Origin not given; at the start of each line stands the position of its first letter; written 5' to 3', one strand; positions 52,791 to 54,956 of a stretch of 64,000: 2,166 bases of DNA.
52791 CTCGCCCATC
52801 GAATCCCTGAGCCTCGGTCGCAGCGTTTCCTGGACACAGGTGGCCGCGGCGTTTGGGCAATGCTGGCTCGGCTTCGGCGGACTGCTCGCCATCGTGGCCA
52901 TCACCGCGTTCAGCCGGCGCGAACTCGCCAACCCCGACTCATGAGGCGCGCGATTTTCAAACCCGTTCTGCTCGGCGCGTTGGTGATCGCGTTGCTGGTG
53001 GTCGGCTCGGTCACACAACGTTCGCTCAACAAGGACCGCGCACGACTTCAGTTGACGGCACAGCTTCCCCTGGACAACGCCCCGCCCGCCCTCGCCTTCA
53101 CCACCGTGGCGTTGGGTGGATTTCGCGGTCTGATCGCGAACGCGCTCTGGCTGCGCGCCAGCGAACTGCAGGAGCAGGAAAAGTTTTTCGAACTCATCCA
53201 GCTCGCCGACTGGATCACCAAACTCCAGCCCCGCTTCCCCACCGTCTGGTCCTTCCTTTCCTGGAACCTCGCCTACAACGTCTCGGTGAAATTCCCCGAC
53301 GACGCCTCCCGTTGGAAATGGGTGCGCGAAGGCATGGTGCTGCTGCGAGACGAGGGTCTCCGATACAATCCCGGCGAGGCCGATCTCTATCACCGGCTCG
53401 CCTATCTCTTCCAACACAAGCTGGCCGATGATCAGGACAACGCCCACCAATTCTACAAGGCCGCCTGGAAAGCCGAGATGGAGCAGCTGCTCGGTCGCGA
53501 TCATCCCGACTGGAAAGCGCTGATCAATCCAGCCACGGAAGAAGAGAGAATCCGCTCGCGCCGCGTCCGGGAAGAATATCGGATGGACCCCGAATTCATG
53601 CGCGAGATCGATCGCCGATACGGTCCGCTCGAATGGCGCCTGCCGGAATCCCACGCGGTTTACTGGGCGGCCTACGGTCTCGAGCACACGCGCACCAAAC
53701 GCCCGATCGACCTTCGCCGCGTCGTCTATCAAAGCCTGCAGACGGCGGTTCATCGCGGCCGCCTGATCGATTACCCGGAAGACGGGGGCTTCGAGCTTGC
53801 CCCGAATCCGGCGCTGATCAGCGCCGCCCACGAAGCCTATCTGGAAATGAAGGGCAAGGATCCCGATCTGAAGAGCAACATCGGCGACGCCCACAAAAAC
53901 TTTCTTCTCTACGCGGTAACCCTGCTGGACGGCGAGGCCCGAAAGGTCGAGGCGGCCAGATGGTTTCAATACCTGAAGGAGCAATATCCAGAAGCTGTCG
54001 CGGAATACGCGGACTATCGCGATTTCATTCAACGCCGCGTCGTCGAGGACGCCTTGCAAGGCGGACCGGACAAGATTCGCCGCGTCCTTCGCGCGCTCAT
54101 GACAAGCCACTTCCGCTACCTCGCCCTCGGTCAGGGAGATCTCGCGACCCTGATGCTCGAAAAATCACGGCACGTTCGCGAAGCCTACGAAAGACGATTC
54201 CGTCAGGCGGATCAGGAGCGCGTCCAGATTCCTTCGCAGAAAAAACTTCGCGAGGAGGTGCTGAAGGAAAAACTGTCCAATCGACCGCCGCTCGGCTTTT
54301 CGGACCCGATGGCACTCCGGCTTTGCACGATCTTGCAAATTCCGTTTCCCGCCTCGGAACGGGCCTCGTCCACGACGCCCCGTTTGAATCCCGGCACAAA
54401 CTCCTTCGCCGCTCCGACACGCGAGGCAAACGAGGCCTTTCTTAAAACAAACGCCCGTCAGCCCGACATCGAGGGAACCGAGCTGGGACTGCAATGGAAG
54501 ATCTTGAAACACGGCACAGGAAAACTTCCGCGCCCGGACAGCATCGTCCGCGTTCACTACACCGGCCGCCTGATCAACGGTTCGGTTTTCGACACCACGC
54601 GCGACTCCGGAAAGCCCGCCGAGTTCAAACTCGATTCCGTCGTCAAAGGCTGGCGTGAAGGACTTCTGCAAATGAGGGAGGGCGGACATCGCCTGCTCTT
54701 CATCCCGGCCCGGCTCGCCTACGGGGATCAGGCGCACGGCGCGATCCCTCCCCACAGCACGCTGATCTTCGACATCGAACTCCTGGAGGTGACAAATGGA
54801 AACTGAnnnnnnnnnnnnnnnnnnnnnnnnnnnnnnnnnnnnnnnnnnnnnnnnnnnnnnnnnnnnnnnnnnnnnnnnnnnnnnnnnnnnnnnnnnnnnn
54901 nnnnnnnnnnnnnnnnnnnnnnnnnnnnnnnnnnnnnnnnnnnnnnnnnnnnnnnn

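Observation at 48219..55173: ABC-2-type module bracketed by two different PPIase families and containing an uncharacterised '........' protein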

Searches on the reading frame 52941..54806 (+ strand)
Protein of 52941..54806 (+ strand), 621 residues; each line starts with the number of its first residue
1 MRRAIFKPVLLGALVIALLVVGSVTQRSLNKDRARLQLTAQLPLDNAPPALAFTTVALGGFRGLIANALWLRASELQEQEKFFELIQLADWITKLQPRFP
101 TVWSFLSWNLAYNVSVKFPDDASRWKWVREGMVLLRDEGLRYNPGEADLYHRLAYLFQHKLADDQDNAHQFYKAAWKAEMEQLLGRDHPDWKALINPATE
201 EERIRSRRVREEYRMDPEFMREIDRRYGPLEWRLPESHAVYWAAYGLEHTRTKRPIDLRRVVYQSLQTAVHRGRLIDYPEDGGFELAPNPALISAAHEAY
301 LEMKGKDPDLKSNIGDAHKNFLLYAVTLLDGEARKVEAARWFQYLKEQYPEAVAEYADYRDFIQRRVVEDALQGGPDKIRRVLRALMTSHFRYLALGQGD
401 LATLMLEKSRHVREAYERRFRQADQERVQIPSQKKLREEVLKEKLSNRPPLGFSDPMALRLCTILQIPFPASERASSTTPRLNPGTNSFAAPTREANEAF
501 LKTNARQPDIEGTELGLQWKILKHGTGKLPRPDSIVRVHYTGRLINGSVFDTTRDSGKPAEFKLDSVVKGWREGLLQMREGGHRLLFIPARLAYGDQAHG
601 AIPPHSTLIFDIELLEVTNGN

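Call 3: search_protein_families(library=pfam, proteins=[window:52941-54806:+], max_evalue=0.01)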
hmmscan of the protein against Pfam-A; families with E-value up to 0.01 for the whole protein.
window:52941-54806:+ (621 aa): 2 families
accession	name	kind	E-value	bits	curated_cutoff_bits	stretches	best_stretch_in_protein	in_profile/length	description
PF00254.34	FKBP_C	-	1.1e-26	93.4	21.1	1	530-615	5-94/94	FKBP-type peptidyl-prolyl cis-trans isomerase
PF01346.23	FKBP_N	-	0.0029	18.8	22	0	490-521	66-97/97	Domain amino terminal to FKBP-type peptidyl-prolyl isomerase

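Call 4: search_protein_families(library=ncbifam, proteins=[window:52941-54806:+], max_evalue=0.01)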
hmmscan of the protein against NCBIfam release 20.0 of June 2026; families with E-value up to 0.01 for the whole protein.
window:52941-54806:+ (621 aa): 6 families
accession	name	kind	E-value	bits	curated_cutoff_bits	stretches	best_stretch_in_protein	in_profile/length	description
NF008602.0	PRK11570.1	subfamily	4.7e-35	121.4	198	1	496-617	83-205/206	FKBP-type peptidyl-prolyl cis-trans isomerase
NF008150.0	PRK10902.1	equivalog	1.4e-30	106.6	215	1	494-618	125-249/271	FKBP-type peptidyl-prolyl cis-trans isomerase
NF053689.1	BamJ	equivalog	9.2e-27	94.5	100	1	501-614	64-184/184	BamJ family beta-barrel-assembly machinery protein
NF053691.1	BamM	equivalog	9.7e-06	24.8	315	1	517-618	101-224/376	BamM family beta-barrel-assembly machinery protein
NF011676.0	PRK15095.1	equivalog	8e-05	22.1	125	1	533-598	8-75/156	FKBP-type peptidyl-prolyl cis-trans isomerase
TIGR03516.1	ppisom_GldI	equivalog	0.0011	18.4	157.6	1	523-614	79-172/177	gliding motility-associated peptidyl-prolyl isomerase GldI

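Call 6: search_solved_structures(query=window:52941-54806:+, max_evalue=1)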
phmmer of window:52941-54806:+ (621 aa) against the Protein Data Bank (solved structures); distinct sequences matched with E-value up to 1: 159 (the best 60 are shown).
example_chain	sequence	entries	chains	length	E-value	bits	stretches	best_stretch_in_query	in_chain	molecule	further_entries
3jxv_A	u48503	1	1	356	1.1e-35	126.3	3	514-618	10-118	70 kDa peptidyl-prolyl isomerase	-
3jym_A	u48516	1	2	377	1.3e-35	126.1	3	514-618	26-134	FK506-binding protein (FKBP) from wheat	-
8p42_A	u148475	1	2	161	3.4e-27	98.3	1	496-620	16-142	Macrophage infectivity potentiator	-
8p3d_A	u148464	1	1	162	3.5e-27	98.3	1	496-620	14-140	peptidylprolyl isomerase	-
8bk4_A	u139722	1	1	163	3.5e-27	98.3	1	496-620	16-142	Macrophage infectivity potentiator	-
1jvw_A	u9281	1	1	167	3.7e-27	98.2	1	496-620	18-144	MACROPHAGE INFECTIVITY POTENTIATOR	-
2uz5_A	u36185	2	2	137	2.3e-26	95.6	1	492-618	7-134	MACROPHAGE INFECTIVITY POTENTIATOR | Outer membrane protein MIP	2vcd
8bk5_A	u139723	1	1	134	3.5e-26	94.9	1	493-617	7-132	Peptidyl-prolyl cis-trans isomerase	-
8bje_A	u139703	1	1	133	4.4e-26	94.6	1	495-617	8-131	Peptidyl-prolyl cis-trans isomerase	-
8ruo_A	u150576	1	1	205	5.4e-26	94.3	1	490-618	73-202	Outer membrane protein MIP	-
8bjd_A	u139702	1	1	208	5.5e-26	94.3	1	489-618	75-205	Peptidyl-prolyl cis-trans isomerase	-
8r39_C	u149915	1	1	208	5.5e-26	94.3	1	489-618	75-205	Peptidyl-prolyl cis-trans isomerase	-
1fd9_A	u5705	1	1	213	5.9e-26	94.2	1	489-618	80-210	PROTEIN (MACROPHAGE INFECTIVITY POTENTIATOR PROTEIN)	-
8bjc_B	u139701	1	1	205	7.8e-26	93.8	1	489-617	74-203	Peptidyl-prolyl cis-trans isomerase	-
1q6u_A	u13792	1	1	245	1.9e-25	92.5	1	486-617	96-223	FKBP-type peptidyl-prolyl cis-trans isomerase fkpA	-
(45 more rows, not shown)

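Call 10: find_related_loci(query=A1, collection=genome_contigs, flank=10000)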
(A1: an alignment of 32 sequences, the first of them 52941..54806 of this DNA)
Query A1 (621 aa) in genome_contigs; peptide patterns used: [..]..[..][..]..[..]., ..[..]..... (x = any residue, [..] = any of these).
599 stretches matched a pattern (row limit reached: there are more); 596 encode a relative of the query (tblastn E <= 1e-3); the best 80 are kept; 80 distinct loci.
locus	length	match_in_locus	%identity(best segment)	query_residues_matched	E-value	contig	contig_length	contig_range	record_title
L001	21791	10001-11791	50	21-617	0e+0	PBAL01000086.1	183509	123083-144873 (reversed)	MAG: Verrucomicrobiales bacterium isolate SP5 MHASMcontig_2544561, whole genome shotgun sequence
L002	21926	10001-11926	42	3-617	3e-157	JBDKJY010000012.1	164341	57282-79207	MAG: Verrucomicrobiota bacterium isolate gunnisonriver_2019_sw_WHONDRS-S19S_0062_A_bin.17 scaffold_0000022, whole genome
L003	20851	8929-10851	43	3-617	5e-155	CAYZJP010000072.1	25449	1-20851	MAG TPA_asm: uncultured Klebsiella sp. isolate binchicken_co185_144 genome assembly, contig: NODE_2504_length_25449_cov_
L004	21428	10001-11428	45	23-497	1e-127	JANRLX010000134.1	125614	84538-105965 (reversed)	MAG: Verrucomicrobiota bacterium isolate bins.169 k141_5116821, whole genome shotgun sequence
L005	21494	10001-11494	45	9-494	6e-128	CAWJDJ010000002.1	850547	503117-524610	MAG: uncultured Verrucomicrobiae bacterium isolate MFD04944.bin.2.161 genome assembly, contig: contig_17570, whole genom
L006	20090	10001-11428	45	2-484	2e-126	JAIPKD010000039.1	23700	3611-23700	MAG: Verrucomicrobia bacterium isolate Tobar15.5-16.5m-G41 Tobar15-5-16-5m-C1343, whole genome shotgun sequence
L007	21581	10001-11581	43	11-527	1e-125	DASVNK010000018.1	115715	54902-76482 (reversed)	MAG TPA_asm: Verrucomicrobiia bacterium isolate SMAG_U3125 k141_200908, whole genome shotgun sequence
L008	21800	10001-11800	36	21-617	4e-125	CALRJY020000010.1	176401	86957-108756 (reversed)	MAG: Chitinophaga pinensis isolate JJ-GEL11-19-2-m1-bin235 genome assembly, contig: JJ-R1525-126-C31, whole genome shotg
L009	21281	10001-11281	46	20-440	5e-125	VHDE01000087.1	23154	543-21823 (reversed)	MAG: Verrucomicrobia bacterium isolate K_Offshore_80m_m1_157 K_Offshore_80m_m1_157_Ga0194132_10004653, whole genome shot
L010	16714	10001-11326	48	23-467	6e-125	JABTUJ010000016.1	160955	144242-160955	MAG: Verrucomicrobiales bacterium isolate H5_VER1 seq0016, whole genome shotgun sequence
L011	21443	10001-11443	44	16-496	7e-125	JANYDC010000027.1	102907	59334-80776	MAG: Pedosphaera sp. isolate 336R_metabinner_39 336R_k141_507892, whole genome shotgun sequence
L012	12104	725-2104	45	25-488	1e-124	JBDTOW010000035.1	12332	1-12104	MAG: Verrucomicrobiota bacterium isolate cluster3_bin.183 NODE_21944_length_12332_cov_5.334284, whole genome shotgun seq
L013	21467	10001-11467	43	7-491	2e-124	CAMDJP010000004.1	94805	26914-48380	MAG: Akkermansia muciniphila isolate TE-11nov19-118 genome assembly, contig: TE-11nov19-C141, whole genome shotgun seque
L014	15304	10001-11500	44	1-495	1e-124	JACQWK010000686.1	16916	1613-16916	MAG: Verrucomicrobia bacterium isolate NC_groundwater_1487_Ag_S-0.65um_59_29 S_p65_S5_coassembly_k141_5026263, whole gen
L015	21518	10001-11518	44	13-502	2e-124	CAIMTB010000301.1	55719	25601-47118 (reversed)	MAG: uncultured Verrucomicrobia bacterium isolate LJ-3-4m_bin-0163 genome assembly, contig: bin-0163:301/671, whole geno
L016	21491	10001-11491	43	6-486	1e-123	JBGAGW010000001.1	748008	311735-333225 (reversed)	MAG: Limisphaerales bacterium isolate MAG_MBR_H125.2 MBRH125-2_opera_contig_47, whole genome shotgun sequence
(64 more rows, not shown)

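Call 14: search_protein_families(library=pfam, proteins=[L016:27-1019:+, L016:1016-2884:+, L016:2905-3849:+, L016:3862-4989:+, L016:5171-7198:+, L016:7263-8468:+, L016:8509-9984:+, L016:9986-11497:+], max_evalue=0.01)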
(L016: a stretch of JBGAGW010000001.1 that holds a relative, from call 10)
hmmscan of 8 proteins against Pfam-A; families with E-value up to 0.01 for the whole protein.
L016:27-1019:+ (330 aa): 2 families
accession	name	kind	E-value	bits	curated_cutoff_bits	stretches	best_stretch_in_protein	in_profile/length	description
PF12730.13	ABC2_membrane_4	-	4.7e-07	30.4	27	1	12-127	6-125/179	ABC-2 family transporter protein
PF12698.13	ABC2_membrane_3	-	0.0052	16.4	31.6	1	54-150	164-258/347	ABC-2 family transporter protein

L016:1016-2884:+ (622 aa): 1 family
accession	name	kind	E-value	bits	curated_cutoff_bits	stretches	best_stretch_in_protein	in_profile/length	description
PF01145.31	Band_7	-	9e-18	65.4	23.6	1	311-518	3-173/176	SPFH domain / Band 7 family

L016:2905-3849:+ (314 aa): 1 family
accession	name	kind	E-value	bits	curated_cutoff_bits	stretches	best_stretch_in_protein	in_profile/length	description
PF01145.31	Band_7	-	1.9e-26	93.6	23.6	1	26-210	2-175/176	SPFH domain / Band 7 family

L016:3862-4989:+ (375 aa): 2 families
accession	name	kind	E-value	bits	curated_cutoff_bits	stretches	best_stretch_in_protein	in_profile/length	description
PF01145.31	Band_7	-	2.1e-20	74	23.6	1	73-278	2-174/176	SPFH domain / Band 7 family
PF05103.18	DivIVA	-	0.0037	17.7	28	1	260-334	56-130/131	DivIVA protein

L016:5171-7198:+ (675 aa): 5 families
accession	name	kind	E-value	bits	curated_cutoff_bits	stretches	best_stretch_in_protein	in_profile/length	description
PF00122.25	E1-E2_ATPase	-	3.3e-53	180.3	28.1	1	148-319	1-180/181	E1-E2 ATPase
PF00702.32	Hydrolase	-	3e-30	106.5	26.4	1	336-552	1-190/191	haloacid dehalogenase-like hydrolase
PF12710.13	HAD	-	0.00021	22.2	27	1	472-549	87-188/189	haloacid dehalogenase-like hydrolase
PF06781.17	CrgA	-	0.0016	19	24.8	0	25-79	33-84/89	Cell division protein CrgA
PF08282.18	Hydrolase_3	-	0.0018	18.5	20.9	1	534-578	204-248/255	haloacid dehalogenase-like hydrolase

L016:7263-8468:+ (401 aa): 3 families
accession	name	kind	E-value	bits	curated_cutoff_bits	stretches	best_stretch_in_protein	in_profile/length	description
PF00005.33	ABC_tran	-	4.2e-33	115.3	25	1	42-183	2-137/137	ABC transporter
PF13304.12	AAA_21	-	8.8e-11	42.8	27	1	138-212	221-298/304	AAA domain, putative AbiEii toxin, Type IV TA system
PF13555.12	AAA_29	-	0.00088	19.4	27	1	42-79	13-50/61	P-loop containing region of AAA domain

L016:8509-9984:+ (491 aa): 1 family
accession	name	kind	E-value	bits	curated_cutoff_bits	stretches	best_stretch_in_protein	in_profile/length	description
PF12679.13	ABC2_membrane_2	-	2.9e-06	27.2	27.2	1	49-161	10-140/283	ABC-2 family transporter protein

L016:9986-11497:+ (503 aa): 0 families

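Call 20: predict_structure(alignment_id=A1)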
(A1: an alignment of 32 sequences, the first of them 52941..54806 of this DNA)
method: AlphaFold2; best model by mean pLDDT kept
length: 621 residues; sequences in the alignment: 32
mean_pLDDT: 86.1   pTM: 0.67
mean pLDDT of the five models: 86.1, 85.5, 84.2, 83.9, 83.2
residues with pLDDT >= 90: 355; 70-90: 188; 50-70: 45; < 50: 33
segments of 3 or more residues with pLDDT < 50: 37-59, 479-488
pLDDT, mean of each block of 10 residues (from residue 1): 69 80 68 56 41 41 73 81 88 88 93 90 94 96 94 96 87 95 91 97 97 97 96 97 96 85 96 87 87 97 86 88 93 91 96 91 77 76 91 92 90 83 66 92 89 89 95 72 41 84 93 94 97 96 88 85 93 96 97 87 89 93 53
secondary structure, 60 per line:
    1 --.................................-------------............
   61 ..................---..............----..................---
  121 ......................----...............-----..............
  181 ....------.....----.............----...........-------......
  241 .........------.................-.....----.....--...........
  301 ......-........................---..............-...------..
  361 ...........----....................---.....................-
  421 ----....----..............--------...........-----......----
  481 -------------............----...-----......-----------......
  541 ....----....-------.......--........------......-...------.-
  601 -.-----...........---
elements in order: H3-35 H49-78 H82-95 H100-117 H121-142 H147-161 H167-184 H191-195 H200-212 H217-227 H235-249 H256-272 E274-278 E283-287 H290-306 H308-331 H335-348 H359-371 H376-395 H399-419 H425-428 H433-446 H455-465 H471-476 H494-505 E510-512 E518-523 E535-544 E549-552 E560-563 H569-576 E583-588 E608-618

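Call 26: fold_search(model_id=the predicted structure, library=pdb)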
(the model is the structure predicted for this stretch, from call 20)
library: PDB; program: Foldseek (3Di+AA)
matches with E <= 10: 1356; with E <= 0.001: 236
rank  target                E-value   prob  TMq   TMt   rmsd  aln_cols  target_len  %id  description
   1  8bjd                  4.2e-12  1.00  0.21  0.61  13.1       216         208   28  Full length structure of LpMIP with bound inhibitor JK095 (released 2023-09-06)
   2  8r39                  4.4e-12  1.00  0.21  0.60  13.4       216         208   27  Full-length LpMIP mutant Y16F (released 2024-11-20)
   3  8bjc                  6.5e-12  1.00  0.20  0.61  13.1       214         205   28  Full length structure of the apo-state LpMIP. (released 2023-09-06)
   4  8bje                  7.4e-12  1.00  0.20  0.92   1.1       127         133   42  A structure of the truncated LpMIP with bound inhibitor JK236. (released 2023-09-06)
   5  1fd9                  9.6e-12  1.00  0.21  0.61  12.3       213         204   27  CRYSTAL STRUCTURE OF THE MACROPHAGE INFECTIVITY POTENTIATOR PROTEIN (MIP) A MAJOR VIRULENCE FACTOR FROM LEGIONELLA PNEUM (released 2001-07-25)
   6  8bk4                  1.0e-11  1.00  0.20  0.74   1.9       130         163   44  Full length structure of the apo-state LpMIP. (released 2023-09-06)
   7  8ruo                  1.1e-11  1.00  0.21  0.61  12.5       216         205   29  D44E mutant crystal structure of LpMIP (released 2025-02-12)
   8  1q6h_A                1.4e-11  1.00  0.21  0.59  13.2       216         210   27  Crystal structure of a truncated form of FkpA from Escherichia coli (released 2004-01-13)
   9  8p3d                  2.2e-11  1.00  0.20  0.76   1.7       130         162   43  Full length structure of TcMIP with bound inhibitor NJS224. (released 2024-06-12)
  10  8p42_A                2.3e-11  1.00  0.20  0.77   1.0       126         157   44  Full length structure of TcMIP with bound inhibitor NJS227. (released 2024-06-12)
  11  8p42_D                2.4e-11  1.00  0.20  0.76   1.8       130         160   44  Full length structure of TcMIP with bound inhibitor NJS227. (released 2024-06-12)
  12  8bk5                  2.5e-11  1.00  0.20  0.92   0.9       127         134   42  A structure of the truncated LpMIP with bound inhibitor JK095. (released 2023-09-06)
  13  1jvw                  4.3e-11  1.00  0.20  0.76   1.8       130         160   44  TRYPANOSOMA CRUZI MACROPHAGE INFECTIVITY POTENTIATOR (TCMIP) (released 2002-06-05)
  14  7dek_F                4.7e-11  1.00  0.21  0.60  14.2       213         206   27  Pseudomonas aeruginosa FK506-binding protein PaFkbA (released 2021-09-08)
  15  8bk6_A                6.4e-11  1.00  0.17  0.93   1.1       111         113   42  A truncated structure of LpMIP with bound inhibitor JK095. (released 2023-09-06)
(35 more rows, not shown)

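Call 40: search_protein_families(library=ncbifam, proteins=[L016:1016-2884:+, L016:2905-3849:+, L016:3862-4989:+, L016:5171-7198:+], max_evalue=0.001)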
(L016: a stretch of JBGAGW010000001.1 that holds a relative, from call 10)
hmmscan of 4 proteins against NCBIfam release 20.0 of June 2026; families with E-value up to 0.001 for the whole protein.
L016:1016-2884:+ (622 aa): 4 families
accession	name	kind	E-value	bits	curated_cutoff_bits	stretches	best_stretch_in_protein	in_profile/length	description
TIGR01933.1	hflK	equivalog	1e-40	139.9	159.4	1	309-605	2-260/261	FtsH protease activity modulator HflK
NF008181.0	PRK10930.1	equivalog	3.3e-22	78.9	660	1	404-609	155-359/419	FtsH protease activity modulator HflK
NF008259.0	PRK11029.1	equivalog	6.9e-07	28.6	427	0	465-576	189-303/334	protease modulator HflC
TIGR01932.1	hflC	equivalog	2.7e-06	26.5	134.4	0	452-583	166-297/318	protease modulator HflC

L016:2905-3849:+ (314 aa): 5 families
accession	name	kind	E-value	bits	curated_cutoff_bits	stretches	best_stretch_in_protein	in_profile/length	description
TIGR01932.1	hflC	equivalog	3.2e-40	137.9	134.4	2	148-283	172-309/318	protease modulator HflC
NF008259.0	PRK11029.1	equivalog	3.1e-30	105.3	427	2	149-280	182-314/334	protease modulator HflC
TIGR01933.1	hflK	equivalog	2.1e-15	56.9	159.4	1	27-282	4-248/261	FtsH protease activity modulator HflK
NF008181.0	PRK10930.1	equivalog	3.3e-11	42.6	660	1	24-284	97-346/419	FtsH protease activity modulator HflK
NF009344.0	PRK12705.1-1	equivalog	3.5e-05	22.6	831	1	187-248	29-90/572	hypothetical protein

L016:3862-4989:+ (375 aa): 4 families
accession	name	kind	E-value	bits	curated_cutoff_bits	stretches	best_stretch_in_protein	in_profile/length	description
TIGR01933.1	hflK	equivalog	1.1e-45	156.1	159.4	1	71-354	1-250/261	FtsH protease activity modulator HflK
NF008181.0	PRK10930.1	equivalog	4.7e-36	124.5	660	2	152-351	144-343/419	FtsH protease activity modulator HflK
TIGR01932.1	hflC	equivalog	1e-08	34.4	134.4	1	56-331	5-286/318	protease modulator HflC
NF008259.0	PRK11029.1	equivalog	4.9e-06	25.7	427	1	57-111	6-61/334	protease modulator HflC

L016:5171-7198:+ (675 aa): 21 families
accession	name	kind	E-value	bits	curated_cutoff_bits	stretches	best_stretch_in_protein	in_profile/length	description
TIGR01525.1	ATPase-IB_hvy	subfamily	8.6e-169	563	346.25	1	99-642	2-560/560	heavy metal translocating P-type ATPase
TIGR01512.1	ATPase-IB2_Cd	subfamily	6.9e-144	480.2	313.5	1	98-644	1-494/494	cadmium family heavy metal-translocating P-type ATPase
TIGR01511.1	ATPase-IB1_Cu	subfamily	4.4e-121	405.4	397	1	82-642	4-541/542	copper-translocating P-type ATPase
NF008262.1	PRK11033.1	equivalog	1.7e-117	393.8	1005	1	72-645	150-730/731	zinc/cadmium/mercury/lead-transporting ATPase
NF033775.1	P_type_ZntA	exception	2.3e-103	346.9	1240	1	68-645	151-731/732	Zn(II)/Cd(II)/Pb(II) translocating P-type ATPase ZntA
NF007952.0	PRK10671.1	equivalog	4.7e-99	332.7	1316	1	115-644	290-833/838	copper-exporting P-type ATPase CopA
TIGR01494.1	ATPase_P-type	subfamily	3e-79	266.7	62.3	1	121-624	2-470/478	HAD-IC family P-type ATPase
TIGR01497.1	kdpB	equivalog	7.3e-48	163.1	527.9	1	130-573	82-547/675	potassium-transporting ATPase subunit KdpB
TIGR01647.1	ATPase-IIIA_H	equivalog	3.4e-44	151.2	615.5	2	103-514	43-485/755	plasma-membrane proton-efflux P-type ATPase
NF010609.0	PRK14010.1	equivalog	2e-38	132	1323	1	132-577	87-547/673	K(+)-transporting ATPase subunit B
TIGR01522.1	ATPase-IIA2_Ca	equivalog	6.3e-35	120.2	798.3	3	513-616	567-670/854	calcium-transporting P-type ATPase, PMR1-type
TIGR01116.1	ATPase-IIA1_Ca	equivalog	2.8e-29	101.8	703.4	2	460-579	456-588/799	calcium-translocating P-type ATPase, SERCA-type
TIGR01657.1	P-ATPase-V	hypoth_equivalog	7.7e-28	96.5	618.25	3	512-566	781-835/1055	ATP13A2 family polyamine export P-type ATPase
TIGR01517.1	ATPase-IIB_Ca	equivalog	1.1e-27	96.6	507.05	2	463-613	537-706/882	calcium-translocating P-type ATPase, PMCA-type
TIGR01523.1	ATPase-IID_K-Na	equivalog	4.3e-27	94.1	645.05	2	513-579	671-737/997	potassium/sodium efflux P-type ATPase, fungal-type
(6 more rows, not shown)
